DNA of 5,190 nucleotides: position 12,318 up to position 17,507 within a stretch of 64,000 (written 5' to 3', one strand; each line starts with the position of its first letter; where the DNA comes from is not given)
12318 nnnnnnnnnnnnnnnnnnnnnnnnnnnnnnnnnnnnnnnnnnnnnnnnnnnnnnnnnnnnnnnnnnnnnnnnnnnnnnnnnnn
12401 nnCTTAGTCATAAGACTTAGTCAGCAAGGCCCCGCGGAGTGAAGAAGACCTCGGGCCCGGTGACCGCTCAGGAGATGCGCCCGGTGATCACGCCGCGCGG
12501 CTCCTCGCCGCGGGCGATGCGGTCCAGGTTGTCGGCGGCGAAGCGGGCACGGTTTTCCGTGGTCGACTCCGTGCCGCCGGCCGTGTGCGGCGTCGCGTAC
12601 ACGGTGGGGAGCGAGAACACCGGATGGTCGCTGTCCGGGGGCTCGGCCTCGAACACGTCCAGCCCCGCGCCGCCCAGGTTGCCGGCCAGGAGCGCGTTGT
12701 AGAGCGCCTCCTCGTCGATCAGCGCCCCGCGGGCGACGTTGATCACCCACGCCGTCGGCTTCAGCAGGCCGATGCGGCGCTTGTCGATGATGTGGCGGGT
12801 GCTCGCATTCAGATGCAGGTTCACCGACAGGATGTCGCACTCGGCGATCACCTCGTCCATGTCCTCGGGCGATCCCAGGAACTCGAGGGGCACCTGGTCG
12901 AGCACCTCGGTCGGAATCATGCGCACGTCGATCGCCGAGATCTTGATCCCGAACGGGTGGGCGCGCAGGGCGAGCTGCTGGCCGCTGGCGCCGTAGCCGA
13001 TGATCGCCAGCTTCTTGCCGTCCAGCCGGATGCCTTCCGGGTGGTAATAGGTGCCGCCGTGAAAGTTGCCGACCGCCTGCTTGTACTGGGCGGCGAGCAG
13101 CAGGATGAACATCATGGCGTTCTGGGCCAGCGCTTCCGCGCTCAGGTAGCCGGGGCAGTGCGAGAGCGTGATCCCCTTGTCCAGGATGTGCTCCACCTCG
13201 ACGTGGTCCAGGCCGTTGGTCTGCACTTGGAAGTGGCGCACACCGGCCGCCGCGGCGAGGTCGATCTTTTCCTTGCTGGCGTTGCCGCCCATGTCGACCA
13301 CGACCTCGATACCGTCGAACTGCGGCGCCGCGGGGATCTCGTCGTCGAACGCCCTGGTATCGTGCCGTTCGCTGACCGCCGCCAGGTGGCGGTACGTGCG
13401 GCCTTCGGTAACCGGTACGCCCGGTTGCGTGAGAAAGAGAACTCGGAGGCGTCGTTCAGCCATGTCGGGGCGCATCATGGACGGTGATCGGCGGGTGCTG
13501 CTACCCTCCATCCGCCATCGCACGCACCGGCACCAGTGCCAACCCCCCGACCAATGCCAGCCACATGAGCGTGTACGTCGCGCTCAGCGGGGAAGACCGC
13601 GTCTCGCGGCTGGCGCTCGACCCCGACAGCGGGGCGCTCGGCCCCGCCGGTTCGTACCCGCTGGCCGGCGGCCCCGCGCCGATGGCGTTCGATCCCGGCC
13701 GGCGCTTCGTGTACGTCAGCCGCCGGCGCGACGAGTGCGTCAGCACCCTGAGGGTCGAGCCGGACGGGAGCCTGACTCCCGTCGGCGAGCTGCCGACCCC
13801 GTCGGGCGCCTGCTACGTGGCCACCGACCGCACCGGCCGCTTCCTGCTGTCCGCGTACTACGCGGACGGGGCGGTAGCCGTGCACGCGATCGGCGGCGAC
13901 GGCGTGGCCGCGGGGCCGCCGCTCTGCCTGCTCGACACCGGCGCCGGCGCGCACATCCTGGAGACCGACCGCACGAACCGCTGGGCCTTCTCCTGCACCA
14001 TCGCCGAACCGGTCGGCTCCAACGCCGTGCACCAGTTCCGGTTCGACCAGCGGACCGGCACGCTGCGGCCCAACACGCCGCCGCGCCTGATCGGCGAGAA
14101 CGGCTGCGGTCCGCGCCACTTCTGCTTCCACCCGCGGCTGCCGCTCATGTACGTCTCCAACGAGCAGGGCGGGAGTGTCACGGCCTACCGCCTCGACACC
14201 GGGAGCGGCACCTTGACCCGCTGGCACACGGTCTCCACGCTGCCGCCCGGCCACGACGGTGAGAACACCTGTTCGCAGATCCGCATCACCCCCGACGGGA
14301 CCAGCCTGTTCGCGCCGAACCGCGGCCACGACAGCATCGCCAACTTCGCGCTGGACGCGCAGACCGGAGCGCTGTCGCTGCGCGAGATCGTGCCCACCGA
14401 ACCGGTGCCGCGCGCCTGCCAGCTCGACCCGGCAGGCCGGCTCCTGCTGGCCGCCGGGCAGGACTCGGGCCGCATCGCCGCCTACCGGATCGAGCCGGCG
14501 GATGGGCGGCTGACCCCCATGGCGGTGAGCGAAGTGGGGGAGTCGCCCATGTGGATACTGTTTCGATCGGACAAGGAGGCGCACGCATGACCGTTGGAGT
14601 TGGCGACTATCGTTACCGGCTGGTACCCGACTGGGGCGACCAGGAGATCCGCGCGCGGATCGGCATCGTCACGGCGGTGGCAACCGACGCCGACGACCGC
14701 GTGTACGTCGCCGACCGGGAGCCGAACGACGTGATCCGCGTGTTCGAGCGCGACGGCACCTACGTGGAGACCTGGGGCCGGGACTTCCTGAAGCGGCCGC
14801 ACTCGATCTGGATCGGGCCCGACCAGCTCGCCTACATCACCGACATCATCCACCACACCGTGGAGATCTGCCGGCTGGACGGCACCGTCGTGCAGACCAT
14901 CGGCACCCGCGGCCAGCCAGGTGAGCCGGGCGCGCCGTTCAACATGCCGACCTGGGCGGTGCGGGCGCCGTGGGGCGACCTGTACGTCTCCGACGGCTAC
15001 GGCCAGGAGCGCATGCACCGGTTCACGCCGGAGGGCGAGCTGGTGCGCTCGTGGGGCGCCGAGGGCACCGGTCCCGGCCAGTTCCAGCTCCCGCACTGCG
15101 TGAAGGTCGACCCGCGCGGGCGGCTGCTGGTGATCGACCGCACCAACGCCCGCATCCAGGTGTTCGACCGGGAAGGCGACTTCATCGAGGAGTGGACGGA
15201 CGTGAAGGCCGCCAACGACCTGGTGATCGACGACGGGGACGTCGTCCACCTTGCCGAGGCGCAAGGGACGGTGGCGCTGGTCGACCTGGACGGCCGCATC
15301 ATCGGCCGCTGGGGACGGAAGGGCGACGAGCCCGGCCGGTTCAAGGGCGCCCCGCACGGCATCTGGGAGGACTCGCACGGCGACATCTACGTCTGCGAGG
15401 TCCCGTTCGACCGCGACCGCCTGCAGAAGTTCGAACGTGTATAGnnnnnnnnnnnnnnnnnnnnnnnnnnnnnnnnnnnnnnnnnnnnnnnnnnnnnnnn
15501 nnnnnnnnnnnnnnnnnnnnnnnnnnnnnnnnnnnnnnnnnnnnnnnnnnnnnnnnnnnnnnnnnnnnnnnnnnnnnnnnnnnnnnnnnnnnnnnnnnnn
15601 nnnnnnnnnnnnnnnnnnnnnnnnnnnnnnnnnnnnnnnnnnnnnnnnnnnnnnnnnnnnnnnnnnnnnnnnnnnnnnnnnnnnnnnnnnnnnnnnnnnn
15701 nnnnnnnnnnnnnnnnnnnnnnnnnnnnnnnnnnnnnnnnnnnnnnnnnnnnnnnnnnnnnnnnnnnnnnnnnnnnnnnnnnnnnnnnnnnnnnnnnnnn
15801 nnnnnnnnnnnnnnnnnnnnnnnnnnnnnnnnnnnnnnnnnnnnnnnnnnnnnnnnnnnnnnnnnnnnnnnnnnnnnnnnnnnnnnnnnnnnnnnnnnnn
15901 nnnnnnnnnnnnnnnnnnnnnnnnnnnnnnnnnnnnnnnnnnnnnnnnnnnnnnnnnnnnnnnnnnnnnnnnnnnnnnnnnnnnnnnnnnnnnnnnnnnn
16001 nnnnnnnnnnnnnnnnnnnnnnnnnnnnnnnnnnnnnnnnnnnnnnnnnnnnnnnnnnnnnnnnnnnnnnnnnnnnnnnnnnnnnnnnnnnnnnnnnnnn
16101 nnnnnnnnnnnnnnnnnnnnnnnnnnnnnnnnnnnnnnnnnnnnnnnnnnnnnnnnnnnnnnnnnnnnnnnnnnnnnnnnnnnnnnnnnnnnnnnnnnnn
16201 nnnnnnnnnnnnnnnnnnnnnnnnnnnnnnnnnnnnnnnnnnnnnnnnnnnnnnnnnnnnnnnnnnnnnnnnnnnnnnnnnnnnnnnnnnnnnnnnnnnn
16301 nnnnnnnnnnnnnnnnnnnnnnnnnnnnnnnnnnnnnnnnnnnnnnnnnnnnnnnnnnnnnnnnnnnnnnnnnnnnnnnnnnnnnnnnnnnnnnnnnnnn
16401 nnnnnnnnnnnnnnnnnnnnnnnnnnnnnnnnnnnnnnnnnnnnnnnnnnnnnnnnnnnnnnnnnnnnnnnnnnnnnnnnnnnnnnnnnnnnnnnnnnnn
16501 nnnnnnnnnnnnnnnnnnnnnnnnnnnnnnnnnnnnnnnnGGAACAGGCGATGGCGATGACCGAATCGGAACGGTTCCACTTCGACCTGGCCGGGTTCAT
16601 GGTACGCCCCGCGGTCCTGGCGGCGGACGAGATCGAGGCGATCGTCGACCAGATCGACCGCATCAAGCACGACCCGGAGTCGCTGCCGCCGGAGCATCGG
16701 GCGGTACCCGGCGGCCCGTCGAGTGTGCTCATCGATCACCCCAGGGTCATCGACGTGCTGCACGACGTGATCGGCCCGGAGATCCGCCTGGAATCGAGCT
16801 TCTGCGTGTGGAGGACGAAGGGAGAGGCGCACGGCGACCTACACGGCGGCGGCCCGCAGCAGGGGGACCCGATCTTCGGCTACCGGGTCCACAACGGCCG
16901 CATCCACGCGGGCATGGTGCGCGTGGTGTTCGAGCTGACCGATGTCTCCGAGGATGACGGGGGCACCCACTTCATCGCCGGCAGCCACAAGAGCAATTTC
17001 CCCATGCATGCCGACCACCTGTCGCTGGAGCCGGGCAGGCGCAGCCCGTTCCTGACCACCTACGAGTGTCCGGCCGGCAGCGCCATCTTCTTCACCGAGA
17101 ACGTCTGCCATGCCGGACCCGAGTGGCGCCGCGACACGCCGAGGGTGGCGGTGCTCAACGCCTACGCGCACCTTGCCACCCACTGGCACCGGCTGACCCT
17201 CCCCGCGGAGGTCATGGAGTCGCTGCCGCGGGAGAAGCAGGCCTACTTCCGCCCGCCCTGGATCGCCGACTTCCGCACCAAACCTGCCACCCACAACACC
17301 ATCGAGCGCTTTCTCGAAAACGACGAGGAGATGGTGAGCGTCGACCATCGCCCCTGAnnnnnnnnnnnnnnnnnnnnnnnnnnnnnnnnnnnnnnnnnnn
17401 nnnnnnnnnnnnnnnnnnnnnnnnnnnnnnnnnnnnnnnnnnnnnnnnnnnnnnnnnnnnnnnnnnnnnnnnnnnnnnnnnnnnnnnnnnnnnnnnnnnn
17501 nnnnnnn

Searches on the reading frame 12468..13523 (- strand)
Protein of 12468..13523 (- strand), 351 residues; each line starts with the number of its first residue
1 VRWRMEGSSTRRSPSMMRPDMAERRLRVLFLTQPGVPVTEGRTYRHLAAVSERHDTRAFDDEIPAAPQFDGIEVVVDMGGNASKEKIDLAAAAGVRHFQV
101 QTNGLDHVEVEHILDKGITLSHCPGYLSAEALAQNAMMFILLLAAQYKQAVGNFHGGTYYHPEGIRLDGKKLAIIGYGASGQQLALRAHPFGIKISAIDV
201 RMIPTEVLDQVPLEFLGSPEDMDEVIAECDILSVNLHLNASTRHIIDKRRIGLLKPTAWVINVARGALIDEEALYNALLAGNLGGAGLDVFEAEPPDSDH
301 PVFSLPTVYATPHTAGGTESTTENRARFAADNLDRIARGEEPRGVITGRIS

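Call 23: search_protein_families(library=pfam, proteins=[window:12468-13523:-], max_evalue=0.001)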
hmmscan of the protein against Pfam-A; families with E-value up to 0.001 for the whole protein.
window:12468-13523:- (351 aa): 2 families
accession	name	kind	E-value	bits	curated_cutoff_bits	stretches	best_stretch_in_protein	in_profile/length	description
PF02826.25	2-Hacid_dh_C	-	1.3e-45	155.4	25.1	1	138-315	2-178/178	D-isomer specific 2-hydroxyacid dehydrogenase, NAD binding domain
PF00389.36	2-Hacid_dh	-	1.4e-07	31.7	24.6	1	82-346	51-133/134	D-isomer specific 2-hydroxyacid dehydrogenase, catalytic domain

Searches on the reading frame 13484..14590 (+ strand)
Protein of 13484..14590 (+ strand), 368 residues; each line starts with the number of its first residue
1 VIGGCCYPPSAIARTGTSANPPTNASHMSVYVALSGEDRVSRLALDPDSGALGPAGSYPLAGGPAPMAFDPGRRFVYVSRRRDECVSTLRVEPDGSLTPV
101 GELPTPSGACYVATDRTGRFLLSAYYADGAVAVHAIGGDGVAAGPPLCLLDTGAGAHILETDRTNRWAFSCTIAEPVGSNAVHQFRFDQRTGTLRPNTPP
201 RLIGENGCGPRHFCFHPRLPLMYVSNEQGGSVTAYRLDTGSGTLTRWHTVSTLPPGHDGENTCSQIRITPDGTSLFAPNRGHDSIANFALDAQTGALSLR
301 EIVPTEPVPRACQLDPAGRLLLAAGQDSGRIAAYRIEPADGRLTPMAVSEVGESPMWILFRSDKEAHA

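Call 23: search_protein_families(library=pfam, proteins=[window:13484-14590:+], max_evalue=0.001)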
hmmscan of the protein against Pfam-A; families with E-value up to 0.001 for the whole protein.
window:13484-14590:+ (368 aa): 1 family
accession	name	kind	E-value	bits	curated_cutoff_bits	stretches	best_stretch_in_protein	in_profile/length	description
PF10282.15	Lactonase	-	3.5e-65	220.9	21.7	1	37-360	12-344/344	Lactonase, 7-bladed beta-propeller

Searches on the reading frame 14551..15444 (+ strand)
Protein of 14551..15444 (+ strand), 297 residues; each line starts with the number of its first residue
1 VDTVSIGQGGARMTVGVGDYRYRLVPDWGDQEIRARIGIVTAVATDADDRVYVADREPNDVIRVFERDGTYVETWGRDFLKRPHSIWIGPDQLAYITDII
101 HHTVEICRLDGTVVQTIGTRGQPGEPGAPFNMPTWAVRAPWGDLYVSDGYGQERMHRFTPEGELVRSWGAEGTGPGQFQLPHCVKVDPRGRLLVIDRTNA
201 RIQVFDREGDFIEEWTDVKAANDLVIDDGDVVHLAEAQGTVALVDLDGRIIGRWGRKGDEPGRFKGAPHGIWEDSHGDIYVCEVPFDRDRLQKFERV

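Call 23: search_protein_families(library=pfam, proteins=[window:14551-15444:+], max_evalue=0.001)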
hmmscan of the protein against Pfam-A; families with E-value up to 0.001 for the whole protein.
window:14551-15444:+ (297 aa): 2 families
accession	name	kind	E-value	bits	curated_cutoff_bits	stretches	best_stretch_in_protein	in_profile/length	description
PF01436.27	NHL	-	7.5e-13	48.3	20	1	178-205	1-28/28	NHL repeat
PF17170.10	DUF5128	-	3.2e-07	30.3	22.9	1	144-214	56-127/321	6-bladed beta-propeller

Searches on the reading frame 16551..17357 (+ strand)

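Call 23: search_protein_families(library=pfam, proteins=[window:16551-17357:+], max_evalue=0.001)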
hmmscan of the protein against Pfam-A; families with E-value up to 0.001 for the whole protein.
window:16551-17357:+ (268 aa): 1 family
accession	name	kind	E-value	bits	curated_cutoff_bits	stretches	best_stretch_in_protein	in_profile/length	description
PF05721.19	PhyH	-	5.1e-10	40.4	22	1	11-198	1-211/213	Phytanoyl-CoA dioxygenase (PhyH)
